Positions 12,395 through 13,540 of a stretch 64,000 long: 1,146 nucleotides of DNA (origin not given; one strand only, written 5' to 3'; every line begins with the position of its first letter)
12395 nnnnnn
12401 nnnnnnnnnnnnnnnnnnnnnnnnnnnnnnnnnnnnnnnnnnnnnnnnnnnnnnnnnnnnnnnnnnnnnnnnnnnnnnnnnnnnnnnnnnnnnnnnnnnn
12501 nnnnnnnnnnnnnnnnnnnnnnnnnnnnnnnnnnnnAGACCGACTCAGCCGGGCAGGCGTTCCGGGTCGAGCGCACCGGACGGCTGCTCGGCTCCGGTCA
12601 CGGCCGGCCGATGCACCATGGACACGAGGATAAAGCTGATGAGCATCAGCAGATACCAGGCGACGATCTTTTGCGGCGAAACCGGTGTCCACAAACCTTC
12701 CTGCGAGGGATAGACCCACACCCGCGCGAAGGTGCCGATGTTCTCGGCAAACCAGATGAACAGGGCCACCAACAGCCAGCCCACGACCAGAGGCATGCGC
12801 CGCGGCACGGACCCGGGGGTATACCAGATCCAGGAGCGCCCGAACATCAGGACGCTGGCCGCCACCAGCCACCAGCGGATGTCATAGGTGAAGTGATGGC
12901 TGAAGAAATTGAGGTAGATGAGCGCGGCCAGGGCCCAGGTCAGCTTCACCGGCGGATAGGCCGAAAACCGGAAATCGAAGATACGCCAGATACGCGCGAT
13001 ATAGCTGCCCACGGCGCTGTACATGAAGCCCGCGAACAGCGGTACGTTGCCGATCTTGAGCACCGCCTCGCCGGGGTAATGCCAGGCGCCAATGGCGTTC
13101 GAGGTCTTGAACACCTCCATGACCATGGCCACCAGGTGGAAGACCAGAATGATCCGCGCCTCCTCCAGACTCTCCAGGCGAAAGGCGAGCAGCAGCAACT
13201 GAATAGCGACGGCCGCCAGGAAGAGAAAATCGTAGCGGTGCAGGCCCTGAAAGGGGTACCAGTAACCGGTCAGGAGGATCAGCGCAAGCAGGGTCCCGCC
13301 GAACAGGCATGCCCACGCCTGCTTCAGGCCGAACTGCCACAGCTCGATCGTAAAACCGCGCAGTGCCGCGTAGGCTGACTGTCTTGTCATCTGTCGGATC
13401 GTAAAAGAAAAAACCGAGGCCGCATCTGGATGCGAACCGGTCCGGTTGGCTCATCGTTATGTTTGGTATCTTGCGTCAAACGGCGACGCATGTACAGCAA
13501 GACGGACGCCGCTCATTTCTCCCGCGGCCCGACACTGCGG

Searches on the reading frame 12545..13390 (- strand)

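Call 5: search_protein_families(library=pfam, proteins=[window:12545-13390:-], max_evalue=0.01)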
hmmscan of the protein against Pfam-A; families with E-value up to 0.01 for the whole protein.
window:12545-13390:- (281 aa): 1 family
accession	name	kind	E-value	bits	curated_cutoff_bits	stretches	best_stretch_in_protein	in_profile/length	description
PF05675.17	DUF817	-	1.6e-97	326.3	25.9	1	16-253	1-237/237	Protein of unknown function (DUF817)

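Call 6: search_protein_families(library=ncbifam, proteins=[window:12545-13390:-], max_evalue=0.01)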
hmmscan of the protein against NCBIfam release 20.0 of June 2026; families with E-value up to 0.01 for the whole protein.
window:12545-13390:- (281 aa): 0 families
